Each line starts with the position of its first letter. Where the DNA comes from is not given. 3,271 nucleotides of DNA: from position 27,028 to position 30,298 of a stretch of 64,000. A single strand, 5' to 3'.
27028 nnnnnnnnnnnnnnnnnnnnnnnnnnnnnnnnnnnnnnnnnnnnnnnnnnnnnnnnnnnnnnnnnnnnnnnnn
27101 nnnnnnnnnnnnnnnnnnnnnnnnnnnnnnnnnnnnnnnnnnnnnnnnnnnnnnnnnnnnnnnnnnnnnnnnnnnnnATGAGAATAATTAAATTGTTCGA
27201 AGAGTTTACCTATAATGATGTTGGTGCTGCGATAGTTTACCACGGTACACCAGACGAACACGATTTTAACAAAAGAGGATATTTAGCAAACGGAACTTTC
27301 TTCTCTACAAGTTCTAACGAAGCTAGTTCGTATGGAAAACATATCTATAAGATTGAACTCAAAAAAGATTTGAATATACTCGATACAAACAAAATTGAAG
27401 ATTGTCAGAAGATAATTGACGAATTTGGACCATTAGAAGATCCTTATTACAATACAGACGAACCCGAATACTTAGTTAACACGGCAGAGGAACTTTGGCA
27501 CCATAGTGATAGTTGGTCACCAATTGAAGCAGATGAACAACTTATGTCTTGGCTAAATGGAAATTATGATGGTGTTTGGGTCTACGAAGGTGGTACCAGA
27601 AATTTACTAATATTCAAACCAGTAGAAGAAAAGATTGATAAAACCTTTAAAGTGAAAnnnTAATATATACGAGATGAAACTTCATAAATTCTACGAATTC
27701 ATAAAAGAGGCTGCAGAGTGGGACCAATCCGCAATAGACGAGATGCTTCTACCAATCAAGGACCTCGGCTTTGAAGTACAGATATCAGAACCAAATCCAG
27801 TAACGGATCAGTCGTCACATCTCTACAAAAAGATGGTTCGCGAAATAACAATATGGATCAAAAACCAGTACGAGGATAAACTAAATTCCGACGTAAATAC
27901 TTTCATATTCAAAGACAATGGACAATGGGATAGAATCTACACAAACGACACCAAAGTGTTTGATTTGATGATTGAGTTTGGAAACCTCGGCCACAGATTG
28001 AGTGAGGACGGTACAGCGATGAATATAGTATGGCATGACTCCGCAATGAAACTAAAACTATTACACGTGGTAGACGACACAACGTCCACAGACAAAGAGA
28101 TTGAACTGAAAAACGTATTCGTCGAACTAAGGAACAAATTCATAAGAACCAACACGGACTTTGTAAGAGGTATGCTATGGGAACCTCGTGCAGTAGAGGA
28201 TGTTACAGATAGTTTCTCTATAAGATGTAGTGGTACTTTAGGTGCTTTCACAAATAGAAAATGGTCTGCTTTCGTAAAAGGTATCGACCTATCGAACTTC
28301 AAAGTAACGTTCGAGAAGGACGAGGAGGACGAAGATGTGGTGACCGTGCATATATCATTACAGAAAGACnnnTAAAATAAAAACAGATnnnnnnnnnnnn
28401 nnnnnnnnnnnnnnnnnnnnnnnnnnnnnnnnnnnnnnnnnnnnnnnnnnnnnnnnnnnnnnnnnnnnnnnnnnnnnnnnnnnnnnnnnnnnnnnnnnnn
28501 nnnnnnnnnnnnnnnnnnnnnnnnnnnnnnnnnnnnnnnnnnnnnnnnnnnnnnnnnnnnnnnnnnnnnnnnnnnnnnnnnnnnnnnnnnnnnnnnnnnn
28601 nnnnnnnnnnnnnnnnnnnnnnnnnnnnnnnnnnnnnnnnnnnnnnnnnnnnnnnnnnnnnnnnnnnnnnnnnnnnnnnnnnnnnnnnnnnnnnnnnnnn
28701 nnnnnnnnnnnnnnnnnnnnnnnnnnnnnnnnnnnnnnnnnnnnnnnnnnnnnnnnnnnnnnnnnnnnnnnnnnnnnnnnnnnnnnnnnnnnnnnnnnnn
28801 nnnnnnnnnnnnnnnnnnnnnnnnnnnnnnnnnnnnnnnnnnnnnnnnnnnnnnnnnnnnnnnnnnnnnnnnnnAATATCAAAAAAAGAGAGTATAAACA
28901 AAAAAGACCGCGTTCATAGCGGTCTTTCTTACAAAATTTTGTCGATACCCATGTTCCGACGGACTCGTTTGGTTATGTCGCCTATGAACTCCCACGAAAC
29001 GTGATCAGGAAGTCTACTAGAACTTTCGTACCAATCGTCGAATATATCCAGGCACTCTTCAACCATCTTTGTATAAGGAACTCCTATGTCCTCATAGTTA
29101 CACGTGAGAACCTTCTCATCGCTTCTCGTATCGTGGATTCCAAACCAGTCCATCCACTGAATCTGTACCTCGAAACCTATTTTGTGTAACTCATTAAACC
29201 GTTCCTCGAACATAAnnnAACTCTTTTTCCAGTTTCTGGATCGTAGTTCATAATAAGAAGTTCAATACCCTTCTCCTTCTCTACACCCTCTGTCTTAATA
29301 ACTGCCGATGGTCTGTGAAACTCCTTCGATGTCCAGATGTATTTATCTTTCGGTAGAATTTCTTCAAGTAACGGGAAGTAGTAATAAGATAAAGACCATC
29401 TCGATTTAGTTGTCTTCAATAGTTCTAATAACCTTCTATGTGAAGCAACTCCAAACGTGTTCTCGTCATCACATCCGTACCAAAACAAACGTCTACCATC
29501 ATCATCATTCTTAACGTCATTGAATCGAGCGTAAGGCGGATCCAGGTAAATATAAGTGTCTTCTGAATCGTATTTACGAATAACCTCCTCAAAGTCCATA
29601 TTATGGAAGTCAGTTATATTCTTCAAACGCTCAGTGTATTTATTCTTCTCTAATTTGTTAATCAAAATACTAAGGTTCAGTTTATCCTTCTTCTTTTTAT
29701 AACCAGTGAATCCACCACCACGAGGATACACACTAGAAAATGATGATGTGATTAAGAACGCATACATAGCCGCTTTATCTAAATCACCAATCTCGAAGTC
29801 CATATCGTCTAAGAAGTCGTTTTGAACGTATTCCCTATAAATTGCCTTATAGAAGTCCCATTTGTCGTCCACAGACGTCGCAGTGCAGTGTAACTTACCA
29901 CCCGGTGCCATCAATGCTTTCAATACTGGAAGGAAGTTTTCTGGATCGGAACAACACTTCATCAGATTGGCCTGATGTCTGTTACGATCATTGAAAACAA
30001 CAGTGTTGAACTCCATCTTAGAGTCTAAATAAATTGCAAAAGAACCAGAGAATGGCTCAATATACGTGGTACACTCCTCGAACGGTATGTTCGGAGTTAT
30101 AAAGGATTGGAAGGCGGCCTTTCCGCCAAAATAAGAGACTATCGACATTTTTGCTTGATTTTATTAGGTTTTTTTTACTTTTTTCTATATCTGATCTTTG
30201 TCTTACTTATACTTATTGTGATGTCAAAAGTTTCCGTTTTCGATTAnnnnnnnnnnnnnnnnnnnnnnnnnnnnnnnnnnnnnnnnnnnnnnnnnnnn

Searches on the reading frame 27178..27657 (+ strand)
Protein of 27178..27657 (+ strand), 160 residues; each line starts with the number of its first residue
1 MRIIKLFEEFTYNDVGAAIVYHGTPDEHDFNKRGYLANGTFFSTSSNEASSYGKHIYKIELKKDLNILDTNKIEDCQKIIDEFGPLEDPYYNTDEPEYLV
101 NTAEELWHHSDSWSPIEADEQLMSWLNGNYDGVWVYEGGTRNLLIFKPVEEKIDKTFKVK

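Call 3: search_protein_families(library=pfam, proteins=[window:27178-27657:+], max_evalue=0.01)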
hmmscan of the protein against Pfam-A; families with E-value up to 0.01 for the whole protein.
window:27178-27657:+ (160 aa): 1 family
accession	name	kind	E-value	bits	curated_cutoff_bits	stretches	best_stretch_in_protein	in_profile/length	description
PF18760.7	ART-PolyVal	-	1.5e-05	26.3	31.2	1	19-148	8-127/140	ADP-Ribosyltransferase in polyvalent proteins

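Call 4: search_protein_families(library=phrogs, proteins=[window:27178-27657:+], max_evalue=0.001)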
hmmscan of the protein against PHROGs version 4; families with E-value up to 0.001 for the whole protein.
window:27178-27657:+ (160 aa): 0 families

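Call 38: search_protein_families(library=ncbifam, proteins=[window:27178-27657:+], max_evalue=0.01)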
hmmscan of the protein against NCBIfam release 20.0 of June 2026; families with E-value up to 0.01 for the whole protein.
window:27178-27657:+ (160 aa): 1 family
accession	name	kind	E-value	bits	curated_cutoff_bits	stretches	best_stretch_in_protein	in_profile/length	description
NF052490.1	AcrIF11_anti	equivalog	9.2e-05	23.4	50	1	20-125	3-112/142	AcrIF11 family anti-CRISPR ADP-ribosyltransferase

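Call 39: search_protein_families(library=padloc, proteins=[window:27178-27657:+], max_evalue=0.01)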
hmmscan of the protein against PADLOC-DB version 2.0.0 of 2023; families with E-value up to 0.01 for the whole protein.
window:27178-27657:+ (160 aa): 0 families

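Call 51: find_homologous_proteins(query=window:27178-27657:+, max_evalue=0.001)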
Query window:27178-27657:+ (160 aa): 11 proteins with E <= 0.001 among 23 candidates.
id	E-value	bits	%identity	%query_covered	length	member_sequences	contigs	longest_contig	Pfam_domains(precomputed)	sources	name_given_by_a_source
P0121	3.0e-102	357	96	100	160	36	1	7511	PF18760.8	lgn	-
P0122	8.9e-90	317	84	100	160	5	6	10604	-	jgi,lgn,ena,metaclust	metaclust:\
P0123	4.5e-87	308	80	100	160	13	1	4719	-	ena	-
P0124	3.5e-85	302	80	100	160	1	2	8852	PF18760.8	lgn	-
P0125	2.3e-76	273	74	100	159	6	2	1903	PF18760.8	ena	-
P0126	1.5e-74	267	69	99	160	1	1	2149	-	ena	-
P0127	1.9e-73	264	70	99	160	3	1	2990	-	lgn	-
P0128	1.4e-62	228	68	89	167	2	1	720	PF18760.8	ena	-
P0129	3.6e-52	195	58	85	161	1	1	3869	-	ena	-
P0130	2.8e-51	192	56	96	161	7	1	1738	-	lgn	-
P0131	1.1e-13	69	54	45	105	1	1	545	-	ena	-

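Call 60: predict_structure(alignment_id=A4)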
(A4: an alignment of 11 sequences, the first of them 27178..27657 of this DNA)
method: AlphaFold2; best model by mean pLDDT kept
length: 160 residues; sequences in the alignment: 11
mean_pLDDT: 79.0   pTM: 0.77
mean pLDDT of the five models: 79.0, 78.9, 78.4, 76.2, 76.2
residues with pLDDT >= 90: 60; 70-90: 66; 50-70: 12; < 50: 22
segments of 3 or more residues with pLDDT < 50: 1-16, 31-35
pLDDT, mean of each block of 10 residues (from residue 1): 37 52 61 54 81 79 91 95 93 91 88 91 93 88 87 83
secondary structure, 60 per line:
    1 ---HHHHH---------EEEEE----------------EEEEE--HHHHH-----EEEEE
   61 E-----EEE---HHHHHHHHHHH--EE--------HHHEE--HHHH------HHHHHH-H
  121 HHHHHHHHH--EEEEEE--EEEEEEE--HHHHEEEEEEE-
elements in order: H4-8 E18-22 E39-43 H46-50 E56-61 E67-69 H73-83 H103-106 H113-118 H120-129 E132-137 E140-146 H149-152 E153-159

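Call 63: fold_search(model_id=the predicted structure, library=pdb)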
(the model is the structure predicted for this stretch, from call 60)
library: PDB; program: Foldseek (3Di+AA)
matches with E <= 10: 55; with E <= 0.001: 1
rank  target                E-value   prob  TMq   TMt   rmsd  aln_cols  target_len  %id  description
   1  6kyf                  9.3e-04  1.00  0.45  0.51   6.2       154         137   14  Crystal structure of an anti-CRISPR protein (released 2020-09-23)
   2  6fkg_A                2.9e-02  0.90  0.45  0.41   5.6       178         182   11  Crystal structure of the M.tuberculosis MbcT-MbcA toxin-antitoxin complex. (released 2019-02-27)
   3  6fkg_B                3.1e-02  0.84  0.43  0.40   6.1       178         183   11  Crystal structure of the M.tuberculosis MbcT-MbcA toxin-antitoxin complex. (released 2019-02-27)
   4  7rt7_A                4.9e-01  0.30  0.38  0.42   7.1       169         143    8  Crystal structure of the RhsP2 C-terminal toxin domain in complex with its immunity protein, RhsI2 (released 2022-08-17)
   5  5ety_C                4.9e-01  0.20  0.36  0.30  11.2       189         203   10  Crystal Structure of human Tankyrase-1 bound to K-756 (released 2016-06-22)
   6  2rf5                  6.0e-01  0.15  0.34  0.27  10.9       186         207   11  Crystal structure of human tankyrase 1- catalytic PARP domain (released 2007-10-09)
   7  7rt7_I                7.2e-01  0.20  0.35  0.39   9.1       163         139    9  Crystal structure of the RhsP2 C-terminal toxin domain in complex with its immunity protein, RhsI2 (released 2022-08-17)
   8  5v7w_A                8.1e-01  0.08  0.23  0.22  14.7       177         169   12  Crystal structure of human PARP14 bound to 2-{[(1-methylpiperidin-4-yl)methyl]amino}-5,6,7,8-tetrahydro[1]benzothieno[ (released 2017-05-10)
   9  4ae1_A                1.0e+00  0.21  0.39  0.15   8.6       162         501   10  Crystal structure of diphtheria toxin mutant CRM197 in complex with nicotinamide (released 2012-03-28)
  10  6cqh_A                2.2e+00  0.01  0.13  0.09  13.0       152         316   11  Crystal Structure of the Human vaccinia-related kinase bound to a N-propynyl-N-ethyl-dihydropteridine inhibitor (released 2018-03-28)
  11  4i9i_D                2.4e+00  0.08  0.32  0.26   7.5       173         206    9  Crystal structure of tankyrase 1 with compound 4 (released 2013-02-06)
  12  1s9g_A                2.5e+00  0.01  0.16  0.08  18.7       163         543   12  CRYSTAL STRUCTURE OF HIV-1 REVERSE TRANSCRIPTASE (RT) IN COMPLEX WITH JANSSEN-R120394. (released 2004-05-11)
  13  8brp_A                2.7e+00  0.01  0.11  0.08   6.8        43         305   16  Peptide Arginase OspR from the cyanobacterium Kamptonema sp. (released 2023-03-01)
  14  7r3l_A                2.9e+00  0.08  0.23  0.22  11.4        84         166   12  PARP14 catalytic domain in complex with OUL40 (released 2023-01-25)
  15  4q5h_A                3.0e+00  0.02  0.12  0.12  11.1       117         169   11  Shigella Effector Kinase OspG bound to AMPPNP and E2-Ub UbcH7-Ub Conjugate (released 2014-07-02)
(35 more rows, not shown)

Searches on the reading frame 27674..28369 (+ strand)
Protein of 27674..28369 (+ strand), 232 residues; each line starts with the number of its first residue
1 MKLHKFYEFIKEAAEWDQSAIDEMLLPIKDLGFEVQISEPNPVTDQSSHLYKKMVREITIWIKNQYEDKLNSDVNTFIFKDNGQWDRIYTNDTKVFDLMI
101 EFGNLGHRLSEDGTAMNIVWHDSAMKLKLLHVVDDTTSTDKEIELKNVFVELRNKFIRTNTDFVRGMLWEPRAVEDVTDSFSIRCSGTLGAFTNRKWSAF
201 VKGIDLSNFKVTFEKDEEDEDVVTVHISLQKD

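Call 3: search_protein_families(library=pfam, proteins=[window:27674-28369:+], max_evalue=0.01)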
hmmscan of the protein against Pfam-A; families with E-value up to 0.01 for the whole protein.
window:27674-28369:+ (232 aa): 1 family
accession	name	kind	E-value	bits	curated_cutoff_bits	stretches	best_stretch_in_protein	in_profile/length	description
PF06594.17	HCBP_related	-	0.009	16.4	21.4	0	59-87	12-40/42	Haemolysin-type calcium binding protein related domain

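Call 4: search_protein_families(library=phrogs, proteins=[window:27674-28369:+], max_evalue=0.001)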
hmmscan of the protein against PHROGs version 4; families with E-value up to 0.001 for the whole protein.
window:27674-28369:+ (232 aa): 0 families

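Call 39: search_protein_families(library=padloc, proteins=[window:27674-28369:+], max_evalue=0.01)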
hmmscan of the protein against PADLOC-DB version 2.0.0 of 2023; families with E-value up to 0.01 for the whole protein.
window:27674-28369:+ (232 aa): 0 families

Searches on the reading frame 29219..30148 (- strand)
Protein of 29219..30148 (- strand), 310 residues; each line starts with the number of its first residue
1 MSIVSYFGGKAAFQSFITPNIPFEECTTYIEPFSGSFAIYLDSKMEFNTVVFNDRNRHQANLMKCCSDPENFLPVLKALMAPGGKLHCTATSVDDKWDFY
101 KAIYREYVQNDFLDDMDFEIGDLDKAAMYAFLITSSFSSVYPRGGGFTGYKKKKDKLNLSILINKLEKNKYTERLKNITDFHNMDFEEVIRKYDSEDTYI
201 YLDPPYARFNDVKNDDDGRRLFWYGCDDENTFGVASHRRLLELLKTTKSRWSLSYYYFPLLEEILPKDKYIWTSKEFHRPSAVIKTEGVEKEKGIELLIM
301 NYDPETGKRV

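Call 3: search_protein_families(library=pfam, proteins=[window:29219-30148:-], max_evalue=0.01)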
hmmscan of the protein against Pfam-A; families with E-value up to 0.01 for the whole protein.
window:29219-30148:- (310 aa): 1 family
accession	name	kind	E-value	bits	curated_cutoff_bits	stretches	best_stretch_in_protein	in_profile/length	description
PF02086.21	MethyltransfD12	-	3.5e-20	73.3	22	1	6-215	1-194/253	D12 class N6 adenine-specific DNA methyltransferase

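Call 4: search_protein_families(library=phrogs, proteins=[window:29219-30148:-], max_evalue=0.001)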
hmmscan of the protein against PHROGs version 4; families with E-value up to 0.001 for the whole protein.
window:29219-30148:- (310 aa): 3 families
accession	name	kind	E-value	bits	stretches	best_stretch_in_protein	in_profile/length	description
phrog_56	-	other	7.8e-31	109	1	3-304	64-325/647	DNA methyltransferase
phrog_1996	-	other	9.9e-16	59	1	170-305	29-144/150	DNA methyltransferase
phrog_13242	-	unknown function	1.1e-10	42.1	1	169-305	161-278/450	-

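Call 38: search_protein_families(library=ncbifam, proteins=[window:29219-30148:-], max_evalue=0.01)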
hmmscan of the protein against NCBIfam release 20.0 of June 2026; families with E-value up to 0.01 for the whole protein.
window:29219-30148:- (310 aa): 1 family
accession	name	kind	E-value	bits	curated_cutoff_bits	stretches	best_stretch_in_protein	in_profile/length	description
TIGR00571.1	dam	subfamily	1.5e-13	51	114.85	1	3-250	4-218/267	Dam family site-specific DNA-(adenine-N6)-methyltransferase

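Call 39: search_protein_families(library=padloc, proteins=[window:29219-30148:-], max_evalue=0.01)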
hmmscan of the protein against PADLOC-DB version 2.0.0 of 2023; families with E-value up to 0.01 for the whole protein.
window:29219-30148:- (310 aa): 13 families
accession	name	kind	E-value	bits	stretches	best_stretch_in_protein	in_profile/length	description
PDLC03247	MTase_II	-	2.5e-19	67.6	1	2-304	4-267/282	Type II methyltransferase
PDLC03294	MTase_II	-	2.6e-17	61.4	1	3-250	7-221/272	Type II methyltransferase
PDLC03244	MTase_II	-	3.5e-12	44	2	4-71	31-95/295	Type II methyltransferase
PDLC03253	MTase_II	-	1.3e-09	36.1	1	120-208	98-182/253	Type II methyltransferase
PDLC03729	oMTase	-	2.1e-09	35.3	2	5-73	9-74/275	orphan methyltransferase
PDLC04018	PD-Lambda-5_B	-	4.2e-09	34.1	1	4-266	8-244/291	-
PDLC03383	MTase_II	-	1.2e-08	32.7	1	2-305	20-316/318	Type II methyltransferase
PDLC03735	oMTase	-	1.7e-06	25.6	1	4-212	11-203/284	orphan methyltransferase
PDLC03717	oMTase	-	3e-06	24.9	1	6-256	8-224/285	orphan methyltransferase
PDLC03257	MTase_II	-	1.2e-05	22.8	1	2-207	11-226/343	Type II methyltransferase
PDLC03358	MTase_II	-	5.4e-05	20.6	1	144-290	131-267/301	Type II methyltransferase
PDLC03261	MTase_II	-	0.00038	16.9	1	3-208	27-205/643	Type II methyltransferase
PDLC04019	PD-Lambda-5_B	-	0.0018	16.3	1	4-58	7-65/167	-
